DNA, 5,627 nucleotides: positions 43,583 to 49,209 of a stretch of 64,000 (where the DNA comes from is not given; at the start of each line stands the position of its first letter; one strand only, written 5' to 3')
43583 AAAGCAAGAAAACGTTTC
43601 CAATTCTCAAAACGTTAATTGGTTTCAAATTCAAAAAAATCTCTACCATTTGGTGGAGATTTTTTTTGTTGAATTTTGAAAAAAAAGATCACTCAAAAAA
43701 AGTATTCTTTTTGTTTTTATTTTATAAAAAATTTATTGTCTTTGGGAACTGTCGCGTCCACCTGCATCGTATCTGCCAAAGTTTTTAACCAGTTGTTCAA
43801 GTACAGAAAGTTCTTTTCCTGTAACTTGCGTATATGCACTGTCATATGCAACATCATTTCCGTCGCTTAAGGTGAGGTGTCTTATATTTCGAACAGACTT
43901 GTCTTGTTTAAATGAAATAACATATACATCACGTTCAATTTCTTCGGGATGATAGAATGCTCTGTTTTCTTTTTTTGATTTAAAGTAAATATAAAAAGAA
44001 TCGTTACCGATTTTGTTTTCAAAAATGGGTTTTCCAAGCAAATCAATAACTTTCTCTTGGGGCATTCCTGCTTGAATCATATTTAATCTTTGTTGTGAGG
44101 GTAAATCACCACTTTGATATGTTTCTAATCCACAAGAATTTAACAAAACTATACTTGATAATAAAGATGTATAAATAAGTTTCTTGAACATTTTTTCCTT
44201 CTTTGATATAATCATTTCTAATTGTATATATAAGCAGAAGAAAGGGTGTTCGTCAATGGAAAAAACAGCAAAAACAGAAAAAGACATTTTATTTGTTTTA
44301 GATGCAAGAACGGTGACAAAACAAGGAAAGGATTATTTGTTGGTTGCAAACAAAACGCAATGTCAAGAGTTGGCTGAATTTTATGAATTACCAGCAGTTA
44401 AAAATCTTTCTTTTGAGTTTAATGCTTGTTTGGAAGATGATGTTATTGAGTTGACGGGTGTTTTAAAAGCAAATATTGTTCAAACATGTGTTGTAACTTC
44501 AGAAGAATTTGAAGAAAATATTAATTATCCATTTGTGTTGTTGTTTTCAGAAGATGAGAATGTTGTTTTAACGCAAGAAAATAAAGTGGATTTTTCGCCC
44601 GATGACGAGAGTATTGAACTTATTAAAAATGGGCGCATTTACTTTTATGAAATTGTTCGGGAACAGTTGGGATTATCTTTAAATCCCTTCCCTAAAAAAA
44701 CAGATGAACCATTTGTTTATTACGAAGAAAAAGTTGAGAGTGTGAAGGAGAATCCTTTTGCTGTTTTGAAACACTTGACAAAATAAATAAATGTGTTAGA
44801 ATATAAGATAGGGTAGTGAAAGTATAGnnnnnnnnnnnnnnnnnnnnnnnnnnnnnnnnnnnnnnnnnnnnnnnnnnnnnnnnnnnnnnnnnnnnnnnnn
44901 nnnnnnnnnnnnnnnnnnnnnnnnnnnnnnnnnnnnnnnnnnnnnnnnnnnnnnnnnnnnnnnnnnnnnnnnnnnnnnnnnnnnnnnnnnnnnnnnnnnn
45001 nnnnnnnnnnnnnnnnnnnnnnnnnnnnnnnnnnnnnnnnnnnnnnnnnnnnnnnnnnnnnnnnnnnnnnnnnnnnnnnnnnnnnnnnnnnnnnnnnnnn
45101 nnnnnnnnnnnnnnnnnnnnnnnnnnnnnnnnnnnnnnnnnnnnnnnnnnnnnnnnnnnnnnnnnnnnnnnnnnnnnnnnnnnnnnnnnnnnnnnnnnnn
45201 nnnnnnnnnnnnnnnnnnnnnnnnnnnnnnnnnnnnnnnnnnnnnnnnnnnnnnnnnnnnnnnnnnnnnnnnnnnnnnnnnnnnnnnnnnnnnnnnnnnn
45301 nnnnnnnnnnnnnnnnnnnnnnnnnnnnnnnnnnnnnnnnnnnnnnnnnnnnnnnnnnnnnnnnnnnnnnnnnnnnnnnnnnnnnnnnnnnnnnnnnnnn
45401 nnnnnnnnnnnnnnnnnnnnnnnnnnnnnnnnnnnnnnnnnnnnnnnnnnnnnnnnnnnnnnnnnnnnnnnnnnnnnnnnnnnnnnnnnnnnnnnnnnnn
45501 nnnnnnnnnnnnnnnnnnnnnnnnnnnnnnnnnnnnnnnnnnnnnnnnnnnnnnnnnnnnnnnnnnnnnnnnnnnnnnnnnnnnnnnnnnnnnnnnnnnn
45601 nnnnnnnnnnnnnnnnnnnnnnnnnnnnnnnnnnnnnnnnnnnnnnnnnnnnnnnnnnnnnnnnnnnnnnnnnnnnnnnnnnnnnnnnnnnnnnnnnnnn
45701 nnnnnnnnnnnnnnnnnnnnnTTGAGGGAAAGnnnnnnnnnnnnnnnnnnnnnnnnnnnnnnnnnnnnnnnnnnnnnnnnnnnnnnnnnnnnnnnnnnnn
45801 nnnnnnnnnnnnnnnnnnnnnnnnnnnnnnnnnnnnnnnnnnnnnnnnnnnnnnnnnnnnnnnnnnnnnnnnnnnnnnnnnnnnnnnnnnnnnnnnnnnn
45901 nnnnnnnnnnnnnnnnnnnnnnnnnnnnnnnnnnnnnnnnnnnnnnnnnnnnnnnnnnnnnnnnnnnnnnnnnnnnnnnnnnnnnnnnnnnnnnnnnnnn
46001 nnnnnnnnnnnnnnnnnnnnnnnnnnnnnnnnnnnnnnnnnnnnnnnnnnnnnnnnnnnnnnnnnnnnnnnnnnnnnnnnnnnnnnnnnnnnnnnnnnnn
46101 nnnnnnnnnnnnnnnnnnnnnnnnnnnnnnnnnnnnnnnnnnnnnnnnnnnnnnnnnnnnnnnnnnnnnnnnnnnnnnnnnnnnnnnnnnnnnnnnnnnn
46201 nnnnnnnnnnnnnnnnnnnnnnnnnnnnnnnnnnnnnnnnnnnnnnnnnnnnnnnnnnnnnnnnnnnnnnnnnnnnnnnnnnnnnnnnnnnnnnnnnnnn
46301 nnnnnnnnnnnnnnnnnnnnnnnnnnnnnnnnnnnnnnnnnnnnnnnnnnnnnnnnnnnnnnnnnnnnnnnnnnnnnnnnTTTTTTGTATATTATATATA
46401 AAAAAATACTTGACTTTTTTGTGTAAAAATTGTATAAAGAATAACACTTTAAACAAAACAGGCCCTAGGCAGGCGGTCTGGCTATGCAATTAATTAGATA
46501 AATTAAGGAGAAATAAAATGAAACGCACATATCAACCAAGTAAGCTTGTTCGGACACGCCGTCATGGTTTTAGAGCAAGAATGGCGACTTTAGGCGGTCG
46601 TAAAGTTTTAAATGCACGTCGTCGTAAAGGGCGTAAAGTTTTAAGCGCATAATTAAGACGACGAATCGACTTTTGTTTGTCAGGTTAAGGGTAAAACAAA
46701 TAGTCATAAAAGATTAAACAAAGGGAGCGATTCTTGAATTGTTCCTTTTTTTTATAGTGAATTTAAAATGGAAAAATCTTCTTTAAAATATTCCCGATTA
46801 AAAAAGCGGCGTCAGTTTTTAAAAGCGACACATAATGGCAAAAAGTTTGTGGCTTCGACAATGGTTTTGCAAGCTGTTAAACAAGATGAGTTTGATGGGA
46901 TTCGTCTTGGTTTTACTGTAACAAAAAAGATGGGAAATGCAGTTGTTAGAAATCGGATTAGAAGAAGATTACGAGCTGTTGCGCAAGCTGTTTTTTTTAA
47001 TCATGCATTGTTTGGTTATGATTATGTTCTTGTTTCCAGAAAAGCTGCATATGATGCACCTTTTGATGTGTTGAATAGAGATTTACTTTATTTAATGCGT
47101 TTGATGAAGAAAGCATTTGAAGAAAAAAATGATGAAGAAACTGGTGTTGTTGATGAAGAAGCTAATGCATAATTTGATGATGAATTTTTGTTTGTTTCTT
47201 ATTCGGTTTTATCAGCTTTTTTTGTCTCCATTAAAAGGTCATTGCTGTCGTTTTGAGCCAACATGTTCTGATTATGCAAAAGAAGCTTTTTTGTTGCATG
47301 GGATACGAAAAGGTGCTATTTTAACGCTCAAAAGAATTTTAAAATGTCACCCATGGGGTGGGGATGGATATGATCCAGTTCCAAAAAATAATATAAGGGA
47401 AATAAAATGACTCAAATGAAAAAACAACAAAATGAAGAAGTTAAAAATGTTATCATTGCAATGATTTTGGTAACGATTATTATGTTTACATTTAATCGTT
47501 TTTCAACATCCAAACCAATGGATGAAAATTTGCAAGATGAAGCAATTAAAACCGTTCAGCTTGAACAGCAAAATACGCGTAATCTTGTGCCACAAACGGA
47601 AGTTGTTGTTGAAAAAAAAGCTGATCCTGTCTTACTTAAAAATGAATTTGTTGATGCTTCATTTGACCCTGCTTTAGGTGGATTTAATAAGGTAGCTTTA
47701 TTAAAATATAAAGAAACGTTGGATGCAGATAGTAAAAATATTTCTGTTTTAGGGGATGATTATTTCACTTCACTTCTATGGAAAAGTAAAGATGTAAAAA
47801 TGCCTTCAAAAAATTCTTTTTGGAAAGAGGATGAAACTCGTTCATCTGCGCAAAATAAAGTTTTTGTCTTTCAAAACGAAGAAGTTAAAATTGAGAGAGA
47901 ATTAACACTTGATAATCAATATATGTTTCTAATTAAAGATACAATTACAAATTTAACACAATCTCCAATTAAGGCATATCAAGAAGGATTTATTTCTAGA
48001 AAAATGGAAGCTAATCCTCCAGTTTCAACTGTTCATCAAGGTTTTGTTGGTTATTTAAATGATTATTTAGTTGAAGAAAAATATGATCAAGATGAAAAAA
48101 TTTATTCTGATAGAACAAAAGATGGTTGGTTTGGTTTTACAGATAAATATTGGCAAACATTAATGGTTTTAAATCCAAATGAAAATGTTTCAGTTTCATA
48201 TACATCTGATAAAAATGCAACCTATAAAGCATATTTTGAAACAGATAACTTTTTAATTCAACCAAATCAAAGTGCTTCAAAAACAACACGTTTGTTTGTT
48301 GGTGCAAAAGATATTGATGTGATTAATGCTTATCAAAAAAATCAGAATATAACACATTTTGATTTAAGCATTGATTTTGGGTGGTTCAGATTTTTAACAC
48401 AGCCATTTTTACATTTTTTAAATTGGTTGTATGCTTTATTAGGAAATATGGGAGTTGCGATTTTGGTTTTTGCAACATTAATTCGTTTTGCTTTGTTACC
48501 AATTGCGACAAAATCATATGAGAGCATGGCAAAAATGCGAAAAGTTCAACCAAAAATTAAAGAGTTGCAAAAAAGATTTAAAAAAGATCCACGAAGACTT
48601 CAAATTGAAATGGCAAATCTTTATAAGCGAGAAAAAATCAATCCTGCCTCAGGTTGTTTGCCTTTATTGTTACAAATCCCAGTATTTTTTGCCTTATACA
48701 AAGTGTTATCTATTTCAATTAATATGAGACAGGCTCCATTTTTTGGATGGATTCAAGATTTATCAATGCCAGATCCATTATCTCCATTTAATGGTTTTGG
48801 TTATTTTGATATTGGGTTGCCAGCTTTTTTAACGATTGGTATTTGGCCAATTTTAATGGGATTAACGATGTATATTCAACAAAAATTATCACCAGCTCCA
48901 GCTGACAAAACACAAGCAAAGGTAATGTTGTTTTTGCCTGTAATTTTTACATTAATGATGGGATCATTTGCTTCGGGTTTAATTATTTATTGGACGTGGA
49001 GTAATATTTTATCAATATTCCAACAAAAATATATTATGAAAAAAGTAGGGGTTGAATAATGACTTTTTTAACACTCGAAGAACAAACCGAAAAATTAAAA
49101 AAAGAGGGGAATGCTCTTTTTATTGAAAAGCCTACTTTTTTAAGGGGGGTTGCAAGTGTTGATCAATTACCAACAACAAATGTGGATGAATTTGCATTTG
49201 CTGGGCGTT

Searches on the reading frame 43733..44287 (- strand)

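Call 83: search_protein_families(library=pfam, proteins=[window:43733-44287:-], max_evalue=0.001)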
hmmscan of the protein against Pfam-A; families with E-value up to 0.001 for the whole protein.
window:43733-44287:- (184 aa): 1 family
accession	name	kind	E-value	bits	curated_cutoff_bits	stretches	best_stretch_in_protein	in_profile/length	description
PF04355.18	BamE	-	1e-12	48.1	23.2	1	60-135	1-70/71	Outer membrane protein assembly factor BamE domain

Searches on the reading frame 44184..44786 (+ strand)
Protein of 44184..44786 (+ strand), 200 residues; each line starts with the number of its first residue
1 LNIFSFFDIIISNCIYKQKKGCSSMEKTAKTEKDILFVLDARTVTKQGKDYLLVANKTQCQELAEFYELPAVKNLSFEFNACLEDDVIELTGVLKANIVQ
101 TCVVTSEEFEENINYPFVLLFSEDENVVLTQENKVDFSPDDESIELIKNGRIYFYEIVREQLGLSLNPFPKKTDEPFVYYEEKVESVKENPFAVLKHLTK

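Call 84: search_protein_families(library=pfam, proteins=[window:44184-44786:+], max_evalue=0.001)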
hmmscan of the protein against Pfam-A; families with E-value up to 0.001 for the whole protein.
window:44184-44786:+ (200 aa): 1 family
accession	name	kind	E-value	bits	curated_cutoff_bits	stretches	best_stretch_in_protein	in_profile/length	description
PF02620.22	YceD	-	6.7e-09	36.3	33.2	1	91-198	2-118/119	Large ribosomal RNA subunit accumulation protein YceD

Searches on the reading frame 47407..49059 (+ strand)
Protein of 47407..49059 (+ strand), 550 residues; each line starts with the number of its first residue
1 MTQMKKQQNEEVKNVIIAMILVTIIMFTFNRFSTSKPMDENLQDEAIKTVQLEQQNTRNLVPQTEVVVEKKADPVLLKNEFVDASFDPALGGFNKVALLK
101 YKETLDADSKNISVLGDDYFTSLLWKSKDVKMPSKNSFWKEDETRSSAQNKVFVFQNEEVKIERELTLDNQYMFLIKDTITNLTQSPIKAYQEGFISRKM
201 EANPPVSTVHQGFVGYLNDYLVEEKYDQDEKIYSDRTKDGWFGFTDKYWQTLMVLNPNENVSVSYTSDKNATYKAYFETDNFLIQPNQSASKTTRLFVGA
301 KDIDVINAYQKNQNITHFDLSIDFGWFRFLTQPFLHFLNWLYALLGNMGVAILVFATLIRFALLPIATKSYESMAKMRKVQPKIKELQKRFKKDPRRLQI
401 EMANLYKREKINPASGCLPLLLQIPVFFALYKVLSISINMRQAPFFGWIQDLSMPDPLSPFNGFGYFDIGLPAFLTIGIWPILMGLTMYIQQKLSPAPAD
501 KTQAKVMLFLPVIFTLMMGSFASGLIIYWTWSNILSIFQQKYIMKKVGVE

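Call 84: search_protein_families(library=pfam, proteins=[window:47407-49059:+], max_evalue=0.001)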
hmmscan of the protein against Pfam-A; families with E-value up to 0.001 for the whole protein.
window:47407-49059:+ (550 aa): 2 families
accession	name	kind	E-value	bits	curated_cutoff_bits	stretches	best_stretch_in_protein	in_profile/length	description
PF02096.25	60KD_IMP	-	1.4e-57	194.7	35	1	348-545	1-163/163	60Kd inner membrane protein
PF14849.12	YidC_periplas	-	3.2e-41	142.6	24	1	78-335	5-281/283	YidC periplasmic domain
